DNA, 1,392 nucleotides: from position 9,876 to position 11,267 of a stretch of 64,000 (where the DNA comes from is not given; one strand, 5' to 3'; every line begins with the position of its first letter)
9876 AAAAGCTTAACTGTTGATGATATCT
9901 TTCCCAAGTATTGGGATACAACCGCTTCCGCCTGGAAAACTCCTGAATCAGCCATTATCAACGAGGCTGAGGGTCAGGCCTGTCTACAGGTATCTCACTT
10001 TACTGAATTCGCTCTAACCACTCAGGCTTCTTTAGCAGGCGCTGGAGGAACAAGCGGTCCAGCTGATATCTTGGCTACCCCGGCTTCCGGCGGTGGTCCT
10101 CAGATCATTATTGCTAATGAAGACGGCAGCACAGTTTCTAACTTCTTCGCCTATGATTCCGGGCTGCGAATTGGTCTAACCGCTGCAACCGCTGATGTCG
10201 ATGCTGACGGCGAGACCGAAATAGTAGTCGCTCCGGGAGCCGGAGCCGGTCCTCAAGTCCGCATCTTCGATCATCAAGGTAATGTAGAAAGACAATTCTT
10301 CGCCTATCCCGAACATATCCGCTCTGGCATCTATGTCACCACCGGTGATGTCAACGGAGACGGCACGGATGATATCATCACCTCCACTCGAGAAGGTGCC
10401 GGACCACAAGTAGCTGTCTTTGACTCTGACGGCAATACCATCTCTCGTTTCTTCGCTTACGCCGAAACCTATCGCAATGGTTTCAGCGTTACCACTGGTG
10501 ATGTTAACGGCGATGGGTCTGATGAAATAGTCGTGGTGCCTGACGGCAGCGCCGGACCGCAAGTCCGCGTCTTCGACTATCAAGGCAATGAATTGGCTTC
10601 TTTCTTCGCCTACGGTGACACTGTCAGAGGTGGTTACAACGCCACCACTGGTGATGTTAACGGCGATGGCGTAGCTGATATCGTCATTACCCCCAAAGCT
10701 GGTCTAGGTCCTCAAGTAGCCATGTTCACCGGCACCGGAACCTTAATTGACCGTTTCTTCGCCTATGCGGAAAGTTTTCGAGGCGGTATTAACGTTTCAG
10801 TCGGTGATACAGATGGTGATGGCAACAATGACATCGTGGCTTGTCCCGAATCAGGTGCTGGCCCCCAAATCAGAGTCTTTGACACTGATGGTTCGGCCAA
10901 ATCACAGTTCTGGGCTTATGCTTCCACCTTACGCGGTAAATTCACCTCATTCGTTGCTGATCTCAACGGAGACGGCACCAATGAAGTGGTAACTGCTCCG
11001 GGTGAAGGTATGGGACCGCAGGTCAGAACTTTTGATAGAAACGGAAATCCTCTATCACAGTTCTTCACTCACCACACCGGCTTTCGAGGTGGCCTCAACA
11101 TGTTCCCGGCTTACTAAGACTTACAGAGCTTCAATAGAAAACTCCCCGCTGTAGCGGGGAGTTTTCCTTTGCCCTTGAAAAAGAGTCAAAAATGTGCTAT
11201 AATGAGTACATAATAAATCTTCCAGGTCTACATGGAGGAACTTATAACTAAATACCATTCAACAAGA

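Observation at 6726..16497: A family of large exoproteins sharing a C-terminal FG-GAP-like repeat array that probably forms a beta-propeller (four members in this window)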

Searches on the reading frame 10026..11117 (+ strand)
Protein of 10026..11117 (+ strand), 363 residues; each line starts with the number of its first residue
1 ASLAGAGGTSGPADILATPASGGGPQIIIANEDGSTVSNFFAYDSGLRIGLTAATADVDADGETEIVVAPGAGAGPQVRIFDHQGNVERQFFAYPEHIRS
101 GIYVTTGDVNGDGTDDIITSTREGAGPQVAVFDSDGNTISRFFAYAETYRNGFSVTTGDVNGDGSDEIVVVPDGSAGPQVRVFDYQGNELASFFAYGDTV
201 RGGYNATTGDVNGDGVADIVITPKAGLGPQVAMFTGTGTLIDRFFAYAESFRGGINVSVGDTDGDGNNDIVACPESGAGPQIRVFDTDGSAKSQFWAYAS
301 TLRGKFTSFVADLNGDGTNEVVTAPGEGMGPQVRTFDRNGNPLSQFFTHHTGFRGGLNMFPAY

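Call 16: find_homologous_proteins(query=window:10038-11114:+, max_evalue=0.00001)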
Query seq(359 aa) (359 aa): 2528 proteins with E <= 0.00001 among 8000 candidates; the best 120 are listed.
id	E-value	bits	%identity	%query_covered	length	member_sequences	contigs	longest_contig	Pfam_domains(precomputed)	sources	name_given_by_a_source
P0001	1.2e-105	372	40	84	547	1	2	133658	PF01839.30,PF13517.13,PF00041.28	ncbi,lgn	ncbi:MAG: FG-GAP-like repeat-containing protein [bacterium]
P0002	2.8e-93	331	50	86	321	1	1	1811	PF01839.30,PF12256.15,PF16743.11,PF00404.25,PF14779.13,PF25292.1,PF13517.13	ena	-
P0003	5.7e-93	330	59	70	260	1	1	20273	PF01839.30,PF13517.13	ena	-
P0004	8.1e-92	326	42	76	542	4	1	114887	PF01839.30,PF12256.15,PF13517.13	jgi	jgi:hypothetical protein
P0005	3.1e-91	324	39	84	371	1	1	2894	PF01839.30,PF13517.13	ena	-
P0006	5.0e-91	324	39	87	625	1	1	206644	PF01839.30,PF17963.8,PF17892.8,PF13517.13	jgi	jgi:Bacterial Ig domain/FG-GAP repeat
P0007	2.5e-88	315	39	95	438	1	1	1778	PF01839.30,PF00404.25,PF13517.13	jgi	jgi:hypothetical protein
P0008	3.9e-87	311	39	84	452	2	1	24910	PF01839.30,PF13517.13,PF03734.20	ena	-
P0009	2.3e-86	308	48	81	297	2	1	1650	PF01839.30,PF13517.13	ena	-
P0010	6.5e-86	307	39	75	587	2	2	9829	PF01839.30,PF09992.15,PF13517.13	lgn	-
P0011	6.0e-85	304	36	84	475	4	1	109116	PF01839.30,PF13517.13,PF03734.20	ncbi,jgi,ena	ncbi:MAG: L,D-transpeptidase family protein [Patescibacteria group bacterium]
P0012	2.0e-83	299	38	79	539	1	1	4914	PF01839.30,PF01522.27,PF13517.13,PF14783.13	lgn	-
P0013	2.6e-83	298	42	96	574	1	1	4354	PF01839.30,PF13517.13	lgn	-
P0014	1.1e-82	296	37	81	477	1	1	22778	PF01839.30,PF13517.13,PF03734.20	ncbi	ncbi:L,D-transpeptidase family protein [Patescibacteria group bacterium]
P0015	1.3e-80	290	41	76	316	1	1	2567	PF01839.30,PF00404.25,PF13517.13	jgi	jgi:hypothetical protein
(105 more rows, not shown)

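Call 22: search_solved_structures(query=window:10026-11117:+, max_evalue=0.01, show_alignments=1)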
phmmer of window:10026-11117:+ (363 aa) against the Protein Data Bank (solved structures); distinct sequences matched with E-value up to 0.01: 27.
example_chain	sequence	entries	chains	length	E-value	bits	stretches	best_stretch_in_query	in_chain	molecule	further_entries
6mlt_A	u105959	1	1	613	1.3e-09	41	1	29-121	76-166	Hemolysin-related protein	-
8tcg_A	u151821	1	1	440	0.0006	22.4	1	148-281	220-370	Integrin alpha-V heavy chain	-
8tcf_A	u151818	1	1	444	0.0006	22.4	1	148-281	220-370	Integrin alpha-V heavy chain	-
9ind_A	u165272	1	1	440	0.0006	22.3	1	148-281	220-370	Integrin alpha-V heavy chain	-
5ffg_A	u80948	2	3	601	0.0014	21.2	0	148-280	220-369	Integrin alpha-V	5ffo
5nem_A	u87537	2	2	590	0.0014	21.1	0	148-280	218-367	Integrin alpha-V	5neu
8ij5_E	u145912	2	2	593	0.0014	21.1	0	148-280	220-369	Integrin alpha-V heavy chain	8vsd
8w30_A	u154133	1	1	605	0.0015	21.1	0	148-280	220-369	Integrin alpha-V heavy chain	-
4um9_A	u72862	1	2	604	0.0015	21.1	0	148-280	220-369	Integrin alpha-V heavy chain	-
5ner_A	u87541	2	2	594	0.0015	21.1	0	148-280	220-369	Integrin alpha-V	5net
9xmm_A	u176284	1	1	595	0.0015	21.1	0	148-280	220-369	Integrin alpha-V heavy chain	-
9cz7_A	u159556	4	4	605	0.0015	21.1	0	148-280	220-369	Integrin alpha-V heavy chain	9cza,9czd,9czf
6om2_A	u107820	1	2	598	0.0015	21.1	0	148-280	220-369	Integrin alpha-V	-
6om1_A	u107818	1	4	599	0.0015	21.1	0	148-280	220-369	Integrin alpha-V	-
7y1t_A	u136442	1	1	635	0.0016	20.9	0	148-280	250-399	Integrin alpha-V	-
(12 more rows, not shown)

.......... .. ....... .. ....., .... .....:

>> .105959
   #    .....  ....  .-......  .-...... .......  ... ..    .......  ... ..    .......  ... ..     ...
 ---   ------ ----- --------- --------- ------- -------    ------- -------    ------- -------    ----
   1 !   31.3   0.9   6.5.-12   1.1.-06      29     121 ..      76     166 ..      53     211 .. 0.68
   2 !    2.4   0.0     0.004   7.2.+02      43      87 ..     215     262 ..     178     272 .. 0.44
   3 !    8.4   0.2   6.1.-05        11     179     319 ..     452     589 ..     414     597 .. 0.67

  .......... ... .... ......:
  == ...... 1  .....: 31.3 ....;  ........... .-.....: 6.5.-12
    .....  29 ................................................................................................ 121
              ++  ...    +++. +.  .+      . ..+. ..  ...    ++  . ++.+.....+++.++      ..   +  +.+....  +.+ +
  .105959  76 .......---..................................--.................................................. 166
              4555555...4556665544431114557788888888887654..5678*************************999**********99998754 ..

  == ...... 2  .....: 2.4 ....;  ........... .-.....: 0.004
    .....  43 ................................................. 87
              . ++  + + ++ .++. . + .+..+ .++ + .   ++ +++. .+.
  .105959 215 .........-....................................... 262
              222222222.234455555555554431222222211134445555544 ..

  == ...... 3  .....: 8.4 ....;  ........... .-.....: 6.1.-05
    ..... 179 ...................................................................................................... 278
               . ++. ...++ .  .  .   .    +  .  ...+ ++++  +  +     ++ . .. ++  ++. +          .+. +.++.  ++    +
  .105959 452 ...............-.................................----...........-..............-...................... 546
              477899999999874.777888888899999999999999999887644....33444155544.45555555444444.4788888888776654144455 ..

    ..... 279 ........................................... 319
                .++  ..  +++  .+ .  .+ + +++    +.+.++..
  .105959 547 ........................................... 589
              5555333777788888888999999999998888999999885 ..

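Call 26: predict_structure(protein=window:10026-11117:+)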
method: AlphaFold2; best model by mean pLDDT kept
length: 363 residues; sequences in the alignment: 1
mean_pLDDT: 40.8   pTM: 0.38
mean pLDDT of the five models: 40.8, 39.7, 39.7, 39.1, 31.5
residues with pLDDT >= 90: 0; 70-90: 0; 50-70: 35; < 50: 328
segments of 3 or more residues with pLDDT < 50: 1-67, 69-77, 83-85, 92-128, 133-155, 157-166, 172-177, 193-229, 231-340, 343-363
pLDDT, mean of each block of 10 residues (from residue 1): 25 35 41 42 32 40 45 44 51 37 42 44 40 46 38 46 48 44 53 40 40 40 41 43 41 40 42 41 41 40 35 44 39 45 44 28 23
secondary structure, 60 per line:
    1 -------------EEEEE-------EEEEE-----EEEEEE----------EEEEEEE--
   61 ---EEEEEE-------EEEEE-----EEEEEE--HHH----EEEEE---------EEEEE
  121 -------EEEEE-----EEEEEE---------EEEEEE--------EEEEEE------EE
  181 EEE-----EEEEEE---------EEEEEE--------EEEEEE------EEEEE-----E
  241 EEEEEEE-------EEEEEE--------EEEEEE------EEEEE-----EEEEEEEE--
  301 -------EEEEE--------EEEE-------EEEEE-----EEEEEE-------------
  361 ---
elements in order: E14-18 E26-30 E36-41 E52-58 E64-69 E77-81 E87-92 E102-106 E116-120 E128-132 E138-143 E153-158 E167-172 E179-183 E189-194 E204-209 E218-223 E230-234 E240-247 E255-260 E269-274 E281-285 E291-298 E308-312 E321-324 E332-336 E342-347

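Call 40: predict_structure(alignment_id=A1)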
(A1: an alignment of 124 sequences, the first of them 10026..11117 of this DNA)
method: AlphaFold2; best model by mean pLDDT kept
length: 363 residues; sequences in the alignment: 124
mean_pLDDT: 86.6   pTM: 0.82
mean pLDDT of the five models: 86.6, 86.3, 86.2, 85.3, 84.6
residues with pLDDT >= 90: 261; 70-90: 46; 50-70: 12; < 50: 44
segments of 3 or more residues with pLDDT < 50: 1-28, 30-32, 36-39, 41-48
pLDDT, mean of each block of 10 residues (from residue 1): 37 33 43 47 45 73 85 90 88 95 95 96 97 97 98 97 98 97 98 98 97 98 97 98 98 97 97 96 98 98 95 94 93 95 90 83 55
secondary structure, 60 per line:
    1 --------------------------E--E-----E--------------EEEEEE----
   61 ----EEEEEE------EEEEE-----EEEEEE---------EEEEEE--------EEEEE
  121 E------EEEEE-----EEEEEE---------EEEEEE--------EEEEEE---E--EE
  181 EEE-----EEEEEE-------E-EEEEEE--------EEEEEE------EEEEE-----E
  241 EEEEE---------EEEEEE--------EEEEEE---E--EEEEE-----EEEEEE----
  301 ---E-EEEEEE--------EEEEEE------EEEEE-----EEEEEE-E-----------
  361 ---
elements in order: E51-56 E65-70 E77-81 E87-92 E102-107 E116-121 E128-132 E138-143 E153-158 E167-172 E179-183 E189-194 E204-209 E218-223 E230-234 E240-245 E255-260 E269-274 E281-285 E291-296 E306-311 E320-325 E332-336 E342-347

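Call 43: fold_search(model_id=the predicted structure, library=pdb)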
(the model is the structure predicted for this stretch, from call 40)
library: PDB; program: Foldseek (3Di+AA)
matches with E <= 10: 1340; with E <= 0.001: 128
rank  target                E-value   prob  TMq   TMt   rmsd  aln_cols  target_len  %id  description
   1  4tqm_A                5.4e-09  1.00  0.55  0.51   6.7       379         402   19  Structural basis of specific recognition of non-reducing terminal N-acetylglucosamine by an Agrocybe aegerita lection (released 2015-06-03)
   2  4tqj_A                5.7e-09  1.00  0.50  0.46   7.9       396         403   18  Structural basis of specific recognition of non-reducing terminal N-acetylglucosamine by an Agrocybe aegerita lection (released 2015-06-03)
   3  5mb4                  7.9e-08  1.00  0.51  0.47   6.3       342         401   17  Crystal Structure of the Psathyrella asperospora lectin PAL in complex with GlcNAc (released 2017-02-22)
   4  4up4_A                8.3e-08  1.00  0.53  0.49   5.9       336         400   17  Structure of the recombinant lectin PVL from Psathyrella velutina in complex with GlcNAcb-D-1,3Galactoside (released 2015-01-28)
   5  2bwr_A                2.6e-07  1.00  0.51  0.47   6.4       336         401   17  Crystal Structure of Psathyrella Velutina Lectin at 1.5A Resolution (released 2006-01-23)
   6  2zuy                  2.9e-07  1.00  0.47  0.31   9.5       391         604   16  Crystal structure of exotype rhamnogalacturonan lyase YesX (released 2009-02-03)
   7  6vbu_2                7.5e-07  1.00  0.56  0.32   3.9       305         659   16  Structure of the bovine BBSome complex (released 2020-01-29)
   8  7b2r_B                1.1e-06  1.00  0.48  0.62   5.0       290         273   21  Crystal structure of NHL domain of TRIM2 (released 2021-01-13)
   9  6mlt                  1.1e-06  1.00  0.44  0.29  16.9       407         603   15  Crystal structure of the V. cholerae biofilm matrix protein Bap1 (released 2019-08-28)
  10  6h6e_F                1.6e-06  1.00  0.40  0.09  16.1       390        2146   14  PTC3 holotoxin complex from Photorhabdus luminecens in prepore state (TcdA1, TcdB2, TccC3) (released 2018-10-03)
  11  4zlr_A                2.5e-06  1.00  0.50  0.63   4.6       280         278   19  Structure of the Brat-NHL domain bound to consensus RNA motif (released 2015-11-11)
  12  7qrv_A                3.0e-06  1.00  0.48  0.61   5.1       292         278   20  Crystal structure of NHL domain of TRIM2 (full C-terminal) (released 2022-05-04)
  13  7b2r_A                3.3e-06  1.00  0.49  0.62   4.9       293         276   21  Crystal structure of NHL domain of TRIM2 (released 2021-01-13)
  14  4zlr_B                3.9e-06  1.00  0.50  0.63   4.7       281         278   19  Structure of the Brat-NHL domain bound to consensus RNA motif (released 2015-11-11)
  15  5ex7_A                3.9e-06  1.00  0.48  0.61   5.0       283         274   20  Crystal structure of Brat NHL domain in complex with an 8-nt hunchback mRNA (released 2015-12-09)
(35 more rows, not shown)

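Call 57: search_protein_representatives(alignment_id=A1)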
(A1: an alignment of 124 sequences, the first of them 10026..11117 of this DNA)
Query: 124 sequences, 449 profile positions. Proteins with E-value up to 0.001 (for the whole library): 95376; up to 1e-10: 37550; up to 1e-30: 10680. The best 150 are listed.
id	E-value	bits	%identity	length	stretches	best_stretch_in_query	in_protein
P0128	5.3e-254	859.2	-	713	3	52-346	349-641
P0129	3.0e-245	830.4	-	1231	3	42-345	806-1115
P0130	4.7e-234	793.5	-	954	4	114-323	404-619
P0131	2.3e-224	761.6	-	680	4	75-237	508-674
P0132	1.5e-219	745.7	-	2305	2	40-344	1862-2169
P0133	1.7e-217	738.9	-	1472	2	33-340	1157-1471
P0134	3.3e-217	738.0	-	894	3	42-345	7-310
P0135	1.2e-214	729.6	-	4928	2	36-340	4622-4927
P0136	1.0e-210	716.6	-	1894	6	33-342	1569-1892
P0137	1.1e-207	706.5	-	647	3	81-285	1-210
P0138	8.1e-207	703.7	-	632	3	68-344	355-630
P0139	2.9e-203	692.0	-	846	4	77-290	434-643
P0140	3.5e-200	681.9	-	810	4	78-330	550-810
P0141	1.5e-199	679.8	-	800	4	51-318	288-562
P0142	1.3e-197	673.3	-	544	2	62-347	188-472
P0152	2.0e-175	600.3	-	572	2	73-286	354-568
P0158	4.9e-168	575.9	-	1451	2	70-342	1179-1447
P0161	2.2e-166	570.5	-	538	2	33-239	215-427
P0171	7.6e-159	545.6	-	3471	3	34-349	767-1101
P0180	5.9e-155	532.8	-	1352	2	33-305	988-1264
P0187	9.2e-151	519.0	-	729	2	40-343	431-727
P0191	1.5e-149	514.9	-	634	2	34-345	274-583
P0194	5.4e-148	509.8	-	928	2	33-319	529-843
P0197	9.0e-147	505.8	-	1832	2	33-325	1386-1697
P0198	1.7e-146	504.9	-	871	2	65-278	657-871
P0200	7.2e-146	502.8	-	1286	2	93-286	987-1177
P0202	1.9e-145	501.4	-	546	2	67-239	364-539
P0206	5.9e-145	499.8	-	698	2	65-239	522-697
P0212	8.3e-144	496.0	-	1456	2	90-266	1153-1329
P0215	6.1e-143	493.2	-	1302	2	57-288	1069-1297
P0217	1.7e-142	491.7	-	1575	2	34-263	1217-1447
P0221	6.6e-142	489.8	-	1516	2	33-305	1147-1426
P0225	4.6e-141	487.0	-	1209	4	25-266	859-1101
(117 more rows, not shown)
